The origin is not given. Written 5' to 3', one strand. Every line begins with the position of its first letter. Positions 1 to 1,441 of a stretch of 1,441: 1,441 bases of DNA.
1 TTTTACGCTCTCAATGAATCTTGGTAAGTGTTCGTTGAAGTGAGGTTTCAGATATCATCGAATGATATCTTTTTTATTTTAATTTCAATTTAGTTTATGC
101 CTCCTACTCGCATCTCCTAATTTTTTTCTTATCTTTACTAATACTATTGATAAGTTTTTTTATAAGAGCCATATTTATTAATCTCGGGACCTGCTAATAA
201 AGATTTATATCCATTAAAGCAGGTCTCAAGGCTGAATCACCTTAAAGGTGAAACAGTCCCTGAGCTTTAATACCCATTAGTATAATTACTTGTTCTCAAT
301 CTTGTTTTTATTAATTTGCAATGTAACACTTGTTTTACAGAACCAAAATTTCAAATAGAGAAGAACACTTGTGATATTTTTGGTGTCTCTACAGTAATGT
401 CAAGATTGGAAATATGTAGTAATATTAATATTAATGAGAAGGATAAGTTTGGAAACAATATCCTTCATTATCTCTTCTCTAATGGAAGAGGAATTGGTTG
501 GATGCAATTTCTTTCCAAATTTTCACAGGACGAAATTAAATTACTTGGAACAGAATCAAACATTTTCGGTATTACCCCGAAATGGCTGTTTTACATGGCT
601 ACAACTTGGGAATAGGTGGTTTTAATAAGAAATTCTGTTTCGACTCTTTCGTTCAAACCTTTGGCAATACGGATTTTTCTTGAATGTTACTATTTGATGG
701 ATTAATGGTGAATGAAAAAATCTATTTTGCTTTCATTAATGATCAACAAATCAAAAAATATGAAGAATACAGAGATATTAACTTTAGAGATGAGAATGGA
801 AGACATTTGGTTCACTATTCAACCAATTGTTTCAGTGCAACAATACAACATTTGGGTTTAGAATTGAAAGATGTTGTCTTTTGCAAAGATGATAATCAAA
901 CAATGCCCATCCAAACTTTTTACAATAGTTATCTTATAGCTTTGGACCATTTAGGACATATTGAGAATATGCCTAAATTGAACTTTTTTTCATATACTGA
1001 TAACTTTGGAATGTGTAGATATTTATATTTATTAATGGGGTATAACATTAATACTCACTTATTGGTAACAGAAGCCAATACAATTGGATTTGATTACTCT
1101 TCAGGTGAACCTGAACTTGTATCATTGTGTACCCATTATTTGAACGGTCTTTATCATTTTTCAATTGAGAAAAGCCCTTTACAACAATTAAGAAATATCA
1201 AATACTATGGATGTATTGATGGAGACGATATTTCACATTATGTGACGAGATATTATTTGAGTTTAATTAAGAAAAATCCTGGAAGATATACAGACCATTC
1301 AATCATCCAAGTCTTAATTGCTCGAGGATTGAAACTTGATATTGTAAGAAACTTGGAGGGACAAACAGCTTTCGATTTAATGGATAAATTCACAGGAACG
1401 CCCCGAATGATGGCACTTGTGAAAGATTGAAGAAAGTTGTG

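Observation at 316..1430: Tandem pair of divergent, non-canonical ankyrin-repeat-like genes (eukaryotic-like, effector-type)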

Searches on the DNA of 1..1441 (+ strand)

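Call 4: search_rna_families(source=window, threshold=evalue, max_evalue=10)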
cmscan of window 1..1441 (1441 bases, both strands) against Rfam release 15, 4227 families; matches with E-value up to 10: 6.
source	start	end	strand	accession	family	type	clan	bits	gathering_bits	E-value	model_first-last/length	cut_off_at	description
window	1024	1143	-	RF01853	mtDNA_ssA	Gene; antisense;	-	22.9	40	2.1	1-106/106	no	Mitochondrial DNA control region secondary structure A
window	1261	1335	+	RF01318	CRISPR-DR5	Gene; CRISPR;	CL00015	21.2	40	3.1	1-37/37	no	CRISPR RNA direct repeat element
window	186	312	+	RF00444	PrrF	Gene; sRNA;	-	19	90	2.4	1-150/150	no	PrrF RNA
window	676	750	+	RF00648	MIR396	Gene; miRNA;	-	15.8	80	7.9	20-98/118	no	MIR396 microRNA precursor family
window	665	730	+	RF00087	SNORD26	Gene; snRNA; snoRNA; CD-box;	CL00050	15.3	44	7.6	1-76/76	no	Small nucleolar RNA SNORD26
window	367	488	-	RF00045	SNORA73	Gene; snRNA; snoRNA; HACA-box;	CL00078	11.3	74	5.8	1-219/219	no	Small nucleolar RNA SNORA73 family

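Call 8: search_dna_similar(query=window:1-1441:+, collection=phages, mode=distant)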
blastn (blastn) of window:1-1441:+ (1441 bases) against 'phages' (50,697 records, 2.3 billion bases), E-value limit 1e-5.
No match.

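Call 9: search_dna_similar(query=window:1-1441:+, collection=plasmids, mode=distant)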
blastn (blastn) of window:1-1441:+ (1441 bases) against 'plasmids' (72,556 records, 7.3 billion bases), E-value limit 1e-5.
No match.

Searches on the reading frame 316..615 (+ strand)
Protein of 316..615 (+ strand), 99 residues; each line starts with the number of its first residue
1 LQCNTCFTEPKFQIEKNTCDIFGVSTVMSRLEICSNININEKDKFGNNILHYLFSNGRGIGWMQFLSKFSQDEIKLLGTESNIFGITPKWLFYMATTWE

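Call 3: search_protein_families(library=pfam, proteins=[window:316-615:+], max_evalue=10)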
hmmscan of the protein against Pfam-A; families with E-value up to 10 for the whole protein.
window:316-615:+ (99 aa): 3 families
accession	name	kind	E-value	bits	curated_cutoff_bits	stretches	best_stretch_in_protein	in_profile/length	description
PF13637.12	Ank_4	-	0.044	14.6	22.7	1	33-58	17-42/50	Ankyrin repeats (many copies)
PF18912.6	DZR_2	-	0.063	13.6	27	1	3-36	24-54/56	Double zinc ribbon domain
PF09379.16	FERM_N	-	0.14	12.5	22.7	1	32-46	25-39/64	FERM N-terminal domain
